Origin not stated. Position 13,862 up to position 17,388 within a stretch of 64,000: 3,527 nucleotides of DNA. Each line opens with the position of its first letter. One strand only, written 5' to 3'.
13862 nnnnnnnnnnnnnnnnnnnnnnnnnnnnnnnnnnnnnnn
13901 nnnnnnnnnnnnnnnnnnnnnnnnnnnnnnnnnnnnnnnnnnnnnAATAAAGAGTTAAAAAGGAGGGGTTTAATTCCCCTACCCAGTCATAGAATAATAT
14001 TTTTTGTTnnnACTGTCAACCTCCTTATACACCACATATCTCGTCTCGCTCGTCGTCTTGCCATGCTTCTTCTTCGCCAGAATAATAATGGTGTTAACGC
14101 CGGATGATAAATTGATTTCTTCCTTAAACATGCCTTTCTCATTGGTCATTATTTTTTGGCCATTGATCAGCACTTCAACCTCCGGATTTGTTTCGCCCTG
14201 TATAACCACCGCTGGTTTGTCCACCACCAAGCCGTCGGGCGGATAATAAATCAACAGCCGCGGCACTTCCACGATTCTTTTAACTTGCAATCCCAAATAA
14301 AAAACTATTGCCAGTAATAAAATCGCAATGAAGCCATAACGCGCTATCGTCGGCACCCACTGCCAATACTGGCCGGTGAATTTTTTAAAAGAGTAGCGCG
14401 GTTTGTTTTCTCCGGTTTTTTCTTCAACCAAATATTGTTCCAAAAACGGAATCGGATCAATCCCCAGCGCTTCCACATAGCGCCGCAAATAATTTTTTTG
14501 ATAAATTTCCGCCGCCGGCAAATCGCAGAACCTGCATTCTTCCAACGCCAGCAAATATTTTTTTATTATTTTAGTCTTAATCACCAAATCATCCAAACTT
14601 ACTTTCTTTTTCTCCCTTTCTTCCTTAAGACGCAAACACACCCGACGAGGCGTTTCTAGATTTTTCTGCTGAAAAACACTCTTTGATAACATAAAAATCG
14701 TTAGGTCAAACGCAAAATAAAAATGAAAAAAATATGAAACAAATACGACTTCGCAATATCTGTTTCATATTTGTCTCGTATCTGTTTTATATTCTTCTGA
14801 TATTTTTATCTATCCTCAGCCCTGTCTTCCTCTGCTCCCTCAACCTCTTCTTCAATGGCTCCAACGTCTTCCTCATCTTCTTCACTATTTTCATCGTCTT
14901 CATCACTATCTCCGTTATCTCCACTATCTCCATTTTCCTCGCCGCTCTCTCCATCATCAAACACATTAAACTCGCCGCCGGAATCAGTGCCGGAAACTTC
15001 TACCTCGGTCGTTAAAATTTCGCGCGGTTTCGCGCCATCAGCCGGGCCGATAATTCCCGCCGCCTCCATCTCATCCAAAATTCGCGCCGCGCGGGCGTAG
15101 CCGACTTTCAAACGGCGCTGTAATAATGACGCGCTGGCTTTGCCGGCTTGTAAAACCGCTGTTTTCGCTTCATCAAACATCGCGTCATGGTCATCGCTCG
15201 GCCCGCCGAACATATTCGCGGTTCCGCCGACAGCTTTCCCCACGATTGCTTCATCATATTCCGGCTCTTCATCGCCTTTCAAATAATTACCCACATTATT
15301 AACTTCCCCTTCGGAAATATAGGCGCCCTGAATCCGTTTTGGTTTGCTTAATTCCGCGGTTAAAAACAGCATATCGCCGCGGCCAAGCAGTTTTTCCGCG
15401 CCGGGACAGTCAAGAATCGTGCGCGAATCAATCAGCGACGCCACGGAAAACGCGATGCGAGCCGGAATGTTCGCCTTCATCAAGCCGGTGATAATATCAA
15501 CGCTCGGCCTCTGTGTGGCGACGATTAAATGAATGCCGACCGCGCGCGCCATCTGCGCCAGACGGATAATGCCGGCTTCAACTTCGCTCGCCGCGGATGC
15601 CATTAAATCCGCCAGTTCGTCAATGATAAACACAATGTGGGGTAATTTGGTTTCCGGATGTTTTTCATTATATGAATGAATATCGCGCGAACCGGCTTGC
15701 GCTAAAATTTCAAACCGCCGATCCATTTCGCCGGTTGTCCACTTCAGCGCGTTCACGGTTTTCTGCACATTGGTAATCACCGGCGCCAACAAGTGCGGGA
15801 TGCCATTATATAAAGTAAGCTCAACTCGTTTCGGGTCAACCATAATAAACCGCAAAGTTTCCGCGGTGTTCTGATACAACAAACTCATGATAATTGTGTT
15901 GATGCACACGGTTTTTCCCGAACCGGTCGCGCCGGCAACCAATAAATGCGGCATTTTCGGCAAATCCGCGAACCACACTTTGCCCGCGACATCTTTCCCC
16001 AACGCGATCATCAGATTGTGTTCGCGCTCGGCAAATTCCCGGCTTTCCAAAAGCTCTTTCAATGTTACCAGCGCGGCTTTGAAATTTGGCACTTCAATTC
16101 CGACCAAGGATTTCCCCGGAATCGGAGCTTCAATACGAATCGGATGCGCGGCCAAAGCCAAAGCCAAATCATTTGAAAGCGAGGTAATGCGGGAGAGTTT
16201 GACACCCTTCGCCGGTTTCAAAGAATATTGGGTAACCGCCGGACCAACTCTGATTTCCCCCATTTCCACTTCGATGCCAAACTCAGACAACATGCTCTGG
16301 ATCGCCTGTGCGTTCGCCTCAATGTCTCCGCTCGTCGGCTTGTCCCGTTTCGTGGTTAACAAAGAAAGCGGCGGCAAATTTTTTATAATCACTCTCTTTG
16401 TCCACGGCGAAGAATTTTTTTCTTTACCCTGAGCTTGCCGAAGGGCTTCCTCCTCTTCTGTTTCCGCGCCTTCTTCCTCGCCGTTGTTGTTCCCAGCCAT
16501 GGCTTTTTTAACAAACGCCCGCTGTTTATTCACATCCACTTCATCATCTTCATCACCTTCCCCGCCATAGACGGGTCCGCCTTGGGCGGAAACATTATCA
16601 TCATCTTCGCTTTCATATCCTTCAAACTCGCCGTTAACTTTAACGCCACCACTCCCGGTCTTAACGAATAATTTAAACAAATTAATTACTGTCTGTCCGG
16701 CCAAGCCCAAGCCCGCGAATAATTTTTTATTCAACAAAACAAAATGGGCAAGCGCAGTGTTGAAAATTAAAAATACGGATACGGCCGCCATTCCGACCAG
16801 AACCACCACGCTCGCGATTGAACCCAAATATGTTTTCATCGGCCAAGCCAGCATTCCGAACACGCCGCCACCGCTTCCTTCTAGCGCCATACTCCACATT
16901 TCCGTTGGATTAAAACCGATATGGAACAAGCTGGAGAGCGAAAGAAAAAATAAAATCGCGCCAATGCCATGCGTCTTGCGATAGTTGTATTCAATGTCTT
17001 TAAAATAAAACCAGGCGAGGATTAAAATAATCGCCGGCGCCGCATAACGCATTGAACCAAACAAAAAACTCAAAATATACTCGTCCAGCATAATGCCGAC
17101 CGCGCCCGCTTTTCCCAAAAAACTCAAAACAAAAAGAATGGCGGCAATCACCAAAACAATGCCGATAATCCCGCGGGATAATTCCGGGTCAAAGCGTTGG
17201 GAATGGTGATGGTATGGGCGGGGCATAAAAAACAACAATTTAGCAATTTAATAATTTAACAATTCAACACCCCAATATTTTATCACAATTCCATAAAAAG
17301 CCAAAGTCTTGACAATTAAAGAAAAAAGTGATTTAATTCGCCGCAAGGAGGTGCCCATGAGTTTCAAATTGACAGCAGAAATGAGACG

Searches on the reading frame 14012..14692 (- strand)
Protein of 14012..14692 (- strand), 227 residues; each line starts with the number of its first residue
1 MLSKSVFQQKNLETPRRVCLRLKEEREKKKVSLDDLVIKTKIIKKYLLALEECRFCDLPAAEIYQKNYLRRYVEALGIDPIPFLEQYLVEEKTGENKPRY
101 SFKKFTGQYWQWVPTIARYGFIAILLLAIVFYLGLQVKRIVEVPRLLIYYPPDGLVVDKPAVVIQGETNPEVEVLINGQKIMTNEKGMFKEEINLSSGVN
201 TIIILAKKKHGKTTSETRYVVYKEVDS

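Call 30: search_protein_families(library=pfam, proteins=[window:14012-14692:-], max_evalue=0.01)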
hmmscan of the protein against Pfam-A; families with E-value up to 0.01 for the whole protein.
window:14012-14692:- (227 aa): 3 families
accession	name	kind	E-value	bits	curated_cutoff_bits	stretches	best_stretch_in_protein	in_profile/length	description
PF13413.12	HTH_25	-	2.9e-15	56.3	24.6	1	21-80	1-59/62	Helix-turn-helix domain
PF09136.16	Glucodextran_B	-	6.5e-12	45.6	27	1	144-222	1-81/83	Glucodextranase, domain B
PF12844.13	HTH_19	-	1.4e-05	25.4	30.2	1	21-80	3-55/64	Helix-turn-helix domain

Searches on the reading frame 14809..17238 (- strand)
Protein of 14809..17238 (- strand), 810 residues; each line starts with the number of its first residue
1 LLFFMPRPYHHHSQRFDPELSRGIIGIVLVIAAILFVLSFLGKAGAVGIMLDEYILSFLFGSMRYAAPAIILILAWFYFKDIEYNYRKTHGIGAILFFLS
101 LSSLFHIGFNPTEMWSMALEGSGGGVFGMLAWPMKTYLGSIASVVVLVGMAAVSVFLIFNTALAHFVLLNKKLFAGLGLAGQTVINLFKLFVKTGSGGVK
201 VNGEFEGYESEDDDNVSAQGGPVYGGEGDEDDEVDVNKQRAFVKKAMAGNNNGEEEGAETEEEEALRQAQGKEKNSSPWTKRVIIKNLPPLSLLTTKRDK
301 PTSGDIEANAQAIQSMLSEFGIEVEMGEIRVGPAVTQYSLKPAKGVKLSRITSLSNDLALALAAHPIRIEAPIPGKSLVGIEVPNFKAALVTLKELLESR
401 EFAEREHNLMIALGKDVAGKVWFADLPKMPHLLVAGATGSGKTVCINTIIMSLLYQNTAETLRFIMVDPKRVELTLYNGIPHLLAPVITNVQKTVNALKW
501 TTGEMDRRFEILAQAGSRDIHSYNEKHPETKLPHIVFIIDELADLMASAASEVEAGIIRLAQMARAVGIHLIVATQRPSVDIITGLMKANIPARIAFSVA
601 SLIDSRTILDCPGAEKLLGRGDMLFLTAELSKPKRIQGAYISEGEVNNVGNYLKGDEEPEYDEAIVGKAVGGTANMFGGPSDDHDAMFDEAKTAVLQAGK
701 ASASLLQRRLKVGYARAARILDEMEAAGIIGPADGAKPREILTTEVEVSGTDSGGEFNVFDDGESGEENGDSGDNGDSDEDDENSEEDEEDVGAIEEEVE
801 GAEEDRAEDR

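Call 30: search_protein_families(library=pfam, proteins=[window:14809-17238:-], max_evalue=0.01)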
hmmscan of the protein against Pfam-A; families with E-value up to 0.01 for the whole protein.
window:14809-17238:- (810 aa): 10 families
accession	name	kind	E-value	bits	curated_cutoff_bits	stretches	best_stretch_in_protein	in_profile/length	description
PF01580.24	FtsK_SpoIIIE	-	1.4e-59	201.7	24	1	393-580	2-221/221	FtsK/SpoIIIE family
PF17854.6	FtsK_alpha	-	4.1e-31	107.6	22.9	1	288-385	1-101/101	FtsK alpha domain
PF09397.16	FtsK_gamma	-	1.3e-26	92.5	30.6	1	683-743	2-62/63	Ftsk gamma domain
PF13491.11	FtsK_4TM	-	2e-10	41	23.1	1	44-167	47-167/171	4TM region of DNA translocase FtsK/SpoIIIE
PF13401.12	AAA_22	-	0.00062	20.5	27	1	431-572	7-119/130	AAA domain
PF01935.23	DUF87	-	0.001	19.7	23.2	1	430-548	24-103/220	Helicase HerA, central domain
PF04851.21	ResIII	-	0.0021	18.4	22.5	1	429-542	23-134/164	Type III restriction enzyme, res subunit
PF10412.15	TrwB_AAD_bind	-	0.0036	16.7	20.5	0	430-457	16-43/387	Type IV secretion-system coupling protein DNA-binding domain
PF13245.12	AAA_19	-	0.0082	16.8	25.1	0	431-547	13-104/134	AAA domain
PF00437.27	T2SSE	-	0.0095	15.1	24.9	0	431-454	144-167/370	Type II/IV secretion system protein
